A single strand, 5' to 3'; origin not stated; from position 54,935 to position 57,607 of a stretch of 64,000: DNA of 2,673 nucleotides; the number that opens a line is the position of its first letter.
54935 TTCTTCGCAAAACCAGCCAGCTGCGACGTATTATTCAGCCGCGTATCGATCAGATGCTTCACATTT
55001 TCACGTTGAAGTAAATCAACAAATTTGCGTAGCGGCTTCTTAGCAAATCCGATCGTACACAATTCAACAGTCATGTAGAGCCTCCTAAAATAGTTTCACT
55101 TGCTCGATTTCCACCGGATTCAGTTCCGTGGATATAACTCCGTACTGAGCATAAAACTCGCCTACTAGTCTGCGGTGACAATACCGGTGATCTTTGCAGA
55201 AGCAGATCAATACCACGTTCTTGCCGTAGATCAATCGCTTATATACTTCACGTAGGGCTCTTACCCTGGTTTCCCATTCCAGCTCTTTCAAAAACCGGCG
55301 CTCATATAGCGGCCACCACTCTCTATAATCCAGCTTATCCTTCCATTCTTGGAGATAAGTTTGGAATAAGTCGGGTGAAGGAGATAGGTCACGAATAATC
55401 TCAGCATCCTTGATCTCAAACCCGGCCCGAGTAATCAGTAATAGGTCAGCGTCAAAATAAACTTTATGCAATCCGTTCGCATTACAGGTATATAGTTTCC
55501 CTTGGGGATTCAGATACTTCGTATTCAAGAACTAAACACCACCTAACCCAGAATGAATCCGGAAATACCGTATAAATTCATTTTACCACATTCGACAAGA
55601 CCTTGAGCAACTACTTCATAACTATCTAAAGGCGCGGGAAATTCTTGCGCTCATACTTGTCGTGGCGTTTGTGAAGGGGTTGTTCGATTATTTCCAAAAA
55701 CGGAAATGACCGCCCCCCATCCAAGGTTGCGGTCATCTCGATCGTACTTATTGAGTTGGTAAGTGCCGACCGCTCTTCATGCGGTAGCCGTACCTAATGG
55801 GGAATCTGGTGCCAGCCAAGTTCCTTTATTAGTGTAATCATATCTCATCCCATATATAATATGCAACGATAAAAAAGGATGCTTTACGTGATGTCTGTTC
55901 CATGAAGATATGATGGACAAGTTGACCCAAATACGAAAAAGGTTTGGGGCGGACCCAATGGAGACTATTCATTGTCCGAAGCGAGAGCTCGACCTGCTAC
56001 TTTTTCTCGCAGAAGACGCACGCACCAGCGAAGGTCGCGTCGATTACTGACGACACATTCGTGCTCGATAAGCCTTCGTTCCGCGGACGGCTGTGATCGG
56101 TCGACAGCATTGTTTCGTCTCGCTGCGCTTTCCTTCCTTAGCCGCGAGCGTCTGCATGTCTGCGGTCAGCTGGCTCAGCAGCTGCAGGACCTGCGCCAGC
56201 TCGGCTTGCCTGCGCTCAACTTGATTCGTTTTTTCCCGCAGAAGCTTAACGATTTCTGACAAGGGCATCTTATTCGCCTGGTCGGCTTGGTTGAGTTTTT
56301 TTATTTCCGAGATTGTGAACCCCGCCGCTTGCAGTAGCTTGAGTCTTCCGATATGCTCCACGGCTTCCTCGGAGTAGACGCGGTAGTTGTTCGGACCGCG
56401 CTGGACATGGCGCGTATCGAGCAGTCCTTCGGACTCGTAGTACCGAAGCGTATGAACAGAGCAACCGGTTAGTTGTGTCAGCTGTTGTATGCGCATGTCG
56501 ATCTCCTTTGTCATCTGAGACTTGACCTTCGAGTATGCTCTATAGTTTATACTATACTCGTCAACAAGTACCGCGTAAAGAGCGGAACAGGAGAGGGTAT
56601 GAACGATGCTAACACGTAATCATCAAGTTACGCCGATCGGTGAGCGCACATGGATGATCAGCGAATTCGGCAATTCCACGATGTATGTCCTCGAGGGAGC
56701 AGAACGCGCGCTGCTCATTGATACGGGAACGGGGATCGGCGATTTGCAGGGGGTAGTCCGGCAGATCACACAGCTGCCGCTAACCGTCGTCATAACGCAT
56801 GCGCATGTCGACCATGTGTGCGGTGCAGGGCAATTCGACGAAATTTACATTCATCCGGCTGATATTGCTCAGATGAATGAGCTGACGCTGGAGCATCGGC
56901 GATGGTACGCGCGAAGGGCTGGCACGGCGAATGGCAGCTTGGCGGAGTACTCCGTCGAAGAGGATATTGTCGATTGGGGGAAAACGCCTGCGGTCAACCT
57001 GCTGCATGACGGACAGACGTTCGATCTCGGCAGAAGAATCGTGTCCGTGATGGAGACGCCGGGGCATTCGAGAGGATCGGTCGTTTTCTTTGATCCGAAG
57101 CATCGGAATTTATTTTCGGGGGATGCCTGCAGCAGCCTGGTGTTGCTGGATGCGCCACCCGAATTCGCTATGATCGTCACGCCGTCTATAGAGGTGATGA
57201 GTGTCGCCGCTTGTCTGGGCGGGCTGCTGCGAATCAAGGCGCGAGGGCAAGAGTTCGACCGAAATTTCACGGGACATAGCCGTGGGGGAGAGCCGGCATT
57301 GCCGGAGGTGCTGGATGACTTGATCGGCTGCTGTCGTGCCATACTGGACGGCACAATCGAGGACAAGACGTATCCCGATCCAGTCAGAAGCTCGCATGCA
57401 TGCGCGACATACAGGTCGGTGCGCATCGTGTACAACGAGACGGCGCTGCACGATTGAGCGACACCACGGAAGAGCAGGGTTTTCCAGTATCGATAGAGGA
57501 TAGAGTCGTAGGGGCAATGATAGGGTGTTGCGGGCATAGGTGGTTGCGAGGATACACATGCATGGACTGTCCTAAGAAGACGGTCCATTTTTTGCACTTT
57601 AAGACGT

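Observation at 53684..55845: Two diverged copies of a ~180-nt structured RNA element bracket the DUF488 cassette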

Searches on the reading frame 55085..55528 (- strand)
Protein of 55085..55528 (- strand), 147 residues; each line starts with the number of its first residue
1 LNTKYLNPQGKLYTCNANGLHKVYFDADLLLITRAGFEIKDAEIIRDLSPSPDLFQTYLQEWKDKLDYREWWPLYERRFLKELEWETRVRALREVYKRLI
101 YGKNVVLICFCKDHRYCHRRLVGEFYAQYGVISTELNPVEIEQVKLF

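Call 11: search_protein_families(library=pfam, proteins=[window:55085-55528:-], max_evalue=0.01)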
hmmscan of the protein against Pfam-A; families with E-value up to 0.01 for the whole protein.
window:55085-55528:- (147 aa): 2 families
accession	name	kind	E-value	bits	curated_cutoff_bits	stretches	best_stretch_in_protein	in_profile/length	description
PF22751.1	DUF488-N3a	-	1.6e-19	70.8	27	1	38-129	27-117/118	Active DUF488-N3 subclade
PF04343.18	DUF488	-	2.5e-06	28.6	22.2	1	45-125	50-120/121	Domain of unknown function DUF488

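Call 12: search_protein_families(library=padloc, proteins=[window:55085-55528:-], max_evalue=0.01)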
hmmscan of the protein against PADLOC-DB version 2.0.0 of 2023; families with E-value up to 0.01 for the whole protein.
window:55085-55528:- (147 aa): 3 families
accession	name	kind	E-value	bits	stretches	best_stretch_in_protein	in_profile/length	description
PDLC04658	PDC-M45C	-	4.1e-07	27.9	1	47-128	65-134/145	-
PDLC04505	PDC-M19A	-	5.1e-06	24.1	1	60-128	220-283/294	-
PDLC03574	REase_II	-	0.00072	17.2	1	42-107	37-96/261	Type II restriction enzyme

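Call 20: find_homologous_proteins(query=window:55085-55528:-, max_evalue=0.00001)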
Query window:55085-55528:- (147 aa): 84 proteins with E <= 0.00001 among 95 candidates.
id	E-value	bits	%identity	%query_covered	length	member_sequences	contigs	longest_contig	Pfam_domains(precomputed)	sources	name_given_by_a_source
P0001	7.5e-97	339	99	100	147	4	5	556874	PF04343.19,PF22751.2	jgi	-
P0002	2.8e-85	302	86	100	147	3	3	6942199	PF04343.19,PF22751.2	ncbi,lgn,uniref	ncbi:DUF488 family protein [Paenibacillus sp. FSL R10-2791]|uniref:DUF488 family protein, N3 subclad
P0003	2.5e-76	272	79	100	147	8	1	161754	PF04343.19,PF22751.2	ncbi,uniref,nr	ncbi:hypothetical protein B1748_18650 [Paenibacillus sp. MY03]|uniref:DUF488 family protein, N3 subc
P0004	2.0e-73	263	76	100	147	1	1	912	PF04343.19,PF22751.2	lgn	-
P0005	2.8e-71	256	74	100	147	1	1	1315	PF04343.19,PF22751.2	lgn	-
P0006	4.0e-71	256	74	100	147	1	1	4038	PF04343.19,PF22751.2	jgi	jgi:uncharacterized protein YeaO (DUF488 family)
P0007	8.4e-71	255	72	100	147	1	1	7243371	PF04343.19,PF22751.2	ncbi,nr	ncbi:DUF488 domain-containing protein [Paenibacillus sp. OVF10]|nr:DUF488 domain-containing protein 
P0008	5.4e-70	252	70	100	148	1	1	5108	PF04343.19,PF22751.2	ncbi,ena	-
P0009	2.6e-62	227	66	100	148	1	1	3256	PF04343.19,PF22751.2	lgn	-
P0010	3.0e-62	227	65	100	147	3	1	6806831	PF04343.19,PF22751.2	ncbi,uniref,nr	ncbi:DUF488 family protein [Paenibacillus sp. PK3_47]|uniref:DUF488 family protein, N3 subclade n=1 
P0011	2.4e-61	224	68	100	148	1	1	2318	PF04343.19,PF22751.2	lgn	-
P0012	1.4e-59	218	63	100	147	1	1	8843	PF04343.19,PF22751.2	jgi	-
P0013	4.2e-59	217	63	95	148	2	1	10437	PF04343.19,PF22751.2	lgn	-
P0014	2.5e-58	214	63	97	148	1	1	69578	PF04343.19,PF22751.2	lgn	-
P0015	3.5e-58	214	63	99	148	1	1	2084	PF04343.19,PF22751.2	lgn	-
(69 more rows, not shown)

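Call 21: find_encoding_contigs(protein=P0001, flank=10000, max_places=6)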
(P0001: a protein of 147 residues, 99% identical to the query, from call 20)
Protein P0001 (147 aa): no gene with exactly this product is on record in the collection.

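Call 22: find_encoding_contigs(protein=P0002, flank=10000, max_places=4)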
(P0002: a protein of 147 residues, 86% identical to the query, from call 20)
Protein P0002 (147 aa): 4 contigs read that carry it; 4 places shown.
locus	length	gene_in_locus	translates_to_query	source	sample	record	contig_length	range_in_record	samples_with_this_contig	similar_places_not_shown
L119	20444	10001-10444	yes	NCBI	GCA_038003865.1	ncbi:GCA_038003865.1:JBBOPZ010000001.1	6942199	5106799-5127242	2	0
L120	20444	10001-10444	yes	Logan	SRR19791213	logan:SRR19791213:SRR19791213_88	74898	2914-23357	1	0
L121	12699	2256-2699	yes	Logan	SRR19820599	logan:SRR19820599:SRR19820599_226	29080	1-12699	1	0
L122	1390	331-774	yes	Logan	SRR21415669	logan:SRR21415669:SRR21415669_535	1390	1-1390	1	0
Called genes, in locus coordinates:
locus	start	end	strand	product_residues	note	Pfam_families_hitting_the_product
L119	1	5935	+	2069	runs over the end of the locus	PF02384:N6_Mtase, PF07669:Eco57I (faint), PF28553:WH_1, PF28554:DUF8437, PF00176:SNF2-rel_dom, PF04851:ResIII (weak), PF28555:Helicase_dom, PF00271:Helicase_C (weak)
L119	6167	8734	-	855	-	PF04851:ResIII, PF00270:DEAD, PF00271:Helicase_C (faint)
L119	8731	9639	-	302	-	PF08878:HamA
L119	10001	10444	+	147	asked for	PF22751:DUF488-N3a, PF04343:DUF488 (weak)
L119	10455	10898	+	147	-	PF04343:DUF488, PF22751:DUF488-N3a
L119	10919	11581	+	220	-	PF22557:DuOB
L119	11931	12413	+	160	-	-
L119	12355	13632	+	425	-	PF18555:MobL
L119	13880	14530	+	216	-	-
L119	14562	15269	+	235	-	-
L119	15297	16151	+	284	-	-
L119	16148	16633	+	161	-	-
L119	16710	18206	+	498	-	PF02534:T4SS-DNA_transf, PF10412:TrwB_AAD_bind, PF12696:TraG-D_C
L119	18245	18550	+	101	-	-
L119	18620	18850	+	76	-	PF19629:DUF6133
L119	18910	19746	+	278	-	PF19597:TrbL_4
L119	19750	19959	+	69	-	-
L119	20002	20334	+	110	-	-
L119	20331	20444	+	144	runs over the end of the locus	PF01478:Peptidase_A24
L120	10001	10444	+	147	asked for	PF22751:DUF488-N3a, PF04343:DUF488 (weak)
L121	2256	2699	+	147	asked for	PF22751:DUF488-N3a, PF04343:DUF488 (weak)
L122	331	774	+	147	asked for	PF22751:DUF488-N3a, PF04343:DUF488 (weak)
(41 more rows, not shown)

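Call 23: find_encoding_contigs(protein=P0003, flank=10000, max_places=4)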
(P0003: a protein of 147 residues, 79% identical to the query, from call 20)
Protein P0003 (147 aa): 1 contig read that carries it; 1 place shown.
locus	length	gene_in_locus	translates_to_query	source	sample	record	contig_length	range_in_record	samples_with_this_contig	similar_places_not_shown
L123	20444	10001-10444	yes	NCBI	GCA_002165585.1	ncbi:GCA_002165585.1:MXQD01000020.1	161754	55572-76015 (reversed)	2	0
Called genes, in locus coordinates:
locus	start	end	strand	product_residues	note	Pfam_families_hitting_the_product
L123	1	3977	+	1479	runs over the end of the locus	PF13205:Big_5, PF13753:SWM_repeat, PF00395:SLH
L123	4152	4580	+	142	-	-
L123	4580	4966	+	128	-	-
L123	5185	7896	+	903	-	PF09992:NAGPA, PF07833:Cu_amine_oxidN1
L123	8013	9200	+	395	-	PF05384:DegS, PF07730:HisKA_3, PF13581:HATPase_c_2 (weak), PF02518:HATPase_c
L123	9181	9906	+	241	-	PF00072:Response_reg, PF00196:GerE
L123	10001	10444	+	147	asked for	PF22751:DUF488-N3a, PF04343:DUF488 (faint)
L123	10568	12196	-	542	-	-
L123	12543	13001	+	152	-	-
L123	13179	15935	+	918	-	PF27511:ComFA_N, PF00270:DEAD, PF04851:ResIII, PF00271:Helicase_C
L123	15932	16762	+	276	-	-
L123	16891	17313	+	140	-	PF18912:DZR_2 (faint)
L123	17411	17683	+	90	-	PF04316:FlgM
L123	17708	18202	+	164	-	PF05130:FlgN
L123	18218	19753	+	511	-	PF00460:Flg_bb_rod (weak), PF22638:FlgK_D1, PF06429:Flg_bbr_C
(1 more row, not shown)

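Call 47: find_related_loci(query=window:55085-55528:-, collection=metagenome_contigs, flank=10000)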
Query window:55085-55528:- (147 aa) in metagenome_contigs; peptide patterns used: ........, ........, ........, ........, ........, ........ (x = any residue, [..] = any of these).
117 stretches matched a pattern; 8 encode a relative of the query (tblastn E <= 1e-3); 8 distinct loci.
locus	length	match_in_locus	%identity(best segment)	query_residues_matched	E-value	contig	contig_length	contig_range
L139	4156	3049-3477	79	5-147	7e-78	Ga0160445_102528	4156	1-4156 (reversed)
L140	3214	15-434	63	7-147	4e-60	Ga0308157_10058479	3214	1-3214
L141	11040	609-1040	63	3-147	2e-59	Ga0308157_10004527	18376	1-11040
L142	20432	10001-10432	62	3-147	7e-59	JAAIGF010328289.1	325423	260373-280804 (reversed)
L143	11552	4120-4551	62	3-147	3e-58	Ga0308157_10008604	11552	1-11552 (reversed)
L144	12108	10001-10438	57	1-147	2e-56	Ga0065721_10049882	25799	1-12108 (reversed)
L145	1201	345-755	58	10-147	9e-58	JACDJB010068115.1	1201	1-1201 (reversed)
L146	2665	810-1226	55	8-147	7e-53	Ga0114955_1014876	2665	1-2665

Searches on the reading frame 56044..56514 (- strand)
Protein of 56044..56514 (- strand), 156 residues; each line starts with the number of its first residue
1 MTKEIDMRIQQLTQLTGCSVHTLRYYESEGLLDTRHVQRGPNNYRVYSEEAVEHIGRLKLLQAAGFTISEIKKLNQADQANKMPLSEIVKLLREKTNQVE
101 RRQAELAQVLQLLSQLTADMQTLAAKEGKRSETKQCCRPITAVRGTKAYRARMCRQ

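Call 11: search_protein_families(library=pfam, proteins=[window:56044-56514:-], max_evalue=0.01)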
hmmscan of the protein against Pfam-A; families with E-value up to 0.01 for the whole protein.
window:56044-56514:- (156 aa): 3 families
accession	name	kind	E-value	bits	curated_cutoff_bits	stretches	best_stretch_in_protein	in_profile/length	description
PF13411.12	MerR_1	-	3.1e-17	62.9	21.6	1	7-76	1-67/69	MerR HTH family regulatory protein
PF00376.29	MerR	-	2.4e-11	43.7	28.2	1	8-47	1-38/38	MerR family regulatory protein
PF09278.17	MerR-DNA-bind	-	3.4e-07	31.2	25.4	1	59-115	8-64/65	MerR, DNA binding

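Call 12: search_protein_families(library=padloc, proteins=[window:56044-56514:-], max_evalue=0.01)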
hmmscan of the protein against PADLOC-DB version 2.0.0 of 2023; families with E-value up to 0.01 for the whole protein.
window:56044-56514:- (156 aa): 1 family
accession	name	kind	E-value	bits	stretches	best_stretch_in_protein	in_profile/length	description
PDLC04133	mad1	-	2.5e-09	35.3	1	7-57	6-52/60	mads_1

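Call 49: find_homologous_proteins(query=window:56044-56514:-, max_evalue=1e-20)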
Query window:56044-56514:- (156 aa): 3 proteins with E <= 1e-20 among 69 candidates.
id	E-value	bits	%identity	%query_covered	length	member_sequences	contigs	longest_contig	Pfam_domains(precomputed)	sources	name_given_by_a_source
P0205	8.8e-90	316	100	96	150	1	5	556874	PF00376.30,PF13411.13,PF09278.18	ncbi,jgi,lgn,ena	-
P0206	5.8e-26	109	51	71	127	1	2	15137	PF00376.30,PF13411.13,PF09278.18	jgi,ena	jgi:DNA-binding transcriptional MerR regulator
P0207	9.8e-26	109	50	72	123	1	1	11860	PF00376.30,PF13411.13,PF09278.18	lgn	-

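Call 50: find_encoding_contigs(protein=P0205, flank=10000, max_places=10)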
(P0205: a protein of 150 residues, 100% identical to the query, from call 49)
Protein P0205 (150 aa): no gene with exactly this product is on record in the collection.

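Call 71: list_cluster_members(proteins=[P0205, P0001, P0085])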
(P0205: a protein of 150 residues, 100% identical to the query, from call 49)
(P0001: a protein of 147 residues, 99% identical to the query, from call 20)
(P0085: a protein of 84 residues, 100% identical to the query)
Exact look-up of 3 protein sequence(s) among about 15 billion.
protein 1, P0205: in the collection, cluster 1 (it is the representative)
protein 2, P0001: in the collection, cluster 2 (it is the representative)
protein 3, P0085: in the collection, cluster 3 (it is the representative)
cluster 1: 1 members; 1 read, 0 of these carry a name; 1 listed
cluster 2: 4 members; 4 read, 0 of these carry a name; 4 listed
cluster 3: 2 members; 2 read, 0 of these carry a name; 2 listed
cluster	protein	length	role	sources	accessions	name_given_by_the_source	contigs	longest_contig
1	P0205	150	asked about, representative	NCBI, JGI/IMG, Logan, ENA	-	-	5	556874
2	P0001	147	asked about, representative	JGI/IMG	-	-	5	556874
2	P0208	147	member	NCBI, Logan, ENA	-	-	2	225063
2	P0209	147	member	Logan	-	-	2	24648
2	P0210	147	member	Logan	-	-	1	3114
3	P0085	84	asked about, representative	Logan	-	-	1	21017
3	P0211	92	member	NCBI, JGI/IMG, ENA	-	-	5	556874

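Call 73: find_encoding_contigs(protein=P0209, flank=10000, max_places=6)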
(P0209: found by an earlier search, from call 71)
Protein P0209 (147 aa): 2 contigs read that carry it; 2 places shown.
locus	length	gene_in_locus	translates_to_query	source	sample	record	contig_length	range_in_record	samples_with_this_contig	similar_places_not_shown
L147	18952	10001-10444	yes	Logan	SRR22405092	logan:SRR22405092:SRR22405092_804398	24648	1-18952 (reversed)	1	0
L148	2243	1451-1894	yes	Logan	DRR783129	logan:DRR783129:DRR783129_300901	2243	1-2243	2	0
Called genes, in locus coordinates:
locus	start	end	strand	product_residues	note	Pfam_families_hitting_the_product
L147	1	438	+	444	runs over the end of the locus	PF06527:TniQ, PF15978:TnsD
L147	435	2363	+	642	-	PF06527:TniQ, PF15978:TnsD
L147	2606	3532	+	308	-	PF02463:SMC_N, PF11398:DUF2813 (weak), PF13175:AAA_15, PF13476:AAA_23, PF13304:AAA_21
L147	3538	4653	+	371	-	PF13175:AAA_15, PF13304:AAA_21, PF20469:OLD-like_TOPRIM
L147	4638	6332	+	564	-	PF00580:UvrD-helicase, PF13245:AAA_19, PF01443:Viral_helicase1 (faint), PF13361:UvrD_C, PF13538:UvrD_C_2 (faint)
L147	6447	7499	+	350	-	-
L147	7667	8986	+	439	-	-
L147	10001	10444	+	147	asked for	PF22751:DUF488-N3a, PF04343:DUF488 (weak)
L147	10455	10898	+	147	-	PF04343:DUF488, PF22751:DUF488-N3a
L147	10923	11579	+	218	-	PF22557:DuOB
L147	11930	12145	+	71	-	-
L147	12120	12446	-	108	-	-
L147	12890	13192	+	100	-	PF15978:TnsD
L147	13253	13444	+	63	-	-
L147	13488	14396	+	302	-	PF11185:DUF2971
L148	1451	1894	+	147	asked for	PF22751:DUF488-N3a, PF04343:DUF488 (weak)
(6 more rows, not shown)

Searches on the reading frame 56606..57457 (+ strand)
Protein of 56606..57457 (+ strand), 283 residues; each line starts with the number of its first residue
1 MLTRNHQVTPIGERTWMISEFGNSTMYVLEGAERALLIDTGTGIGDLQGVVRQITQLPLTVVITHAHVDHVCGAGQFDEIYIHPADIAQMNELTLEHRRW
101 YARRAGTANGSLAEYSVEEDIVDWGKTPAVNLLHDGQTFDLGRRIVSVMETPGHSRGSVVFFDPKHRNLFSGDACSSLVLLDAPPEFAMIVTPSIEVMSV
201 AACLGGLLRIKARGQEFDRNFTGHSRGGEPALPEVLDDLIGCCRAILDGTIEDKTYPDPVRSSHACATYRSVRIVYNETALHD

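Call 11: search_protein_families(library=pfam, proteins=[window:56606-57457:+], max_evalue=0.01)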
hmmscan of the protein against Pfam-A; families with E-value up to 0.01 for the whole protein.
window:56606-57457:+ (283 aa): 3 families
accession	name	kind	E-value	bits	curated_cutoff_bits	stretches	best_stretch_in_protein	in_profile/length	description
PF00753.33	Lactamase_B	-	2e-20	74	22.7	1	21-174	3-150/196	Metallo-beta-lactamase superfamily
PF19583.5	ODP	-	6.9e-06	26.5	27.2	1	117-180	84-142/194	ODP family beta lactamase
PF12706.13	Lactamase_B_2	-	0.0007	19.7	27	1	36-88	3-59/200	Beta-lactamase superfamily domain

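Call 92: search_protein_families(library=padloc, proteins=[window:56606-57457:+], max_evalue=0.01)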
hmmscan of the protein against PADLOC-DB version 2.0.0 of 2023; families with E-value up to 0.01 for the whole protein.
window:56606-57457:+ (283 aa): 0 families
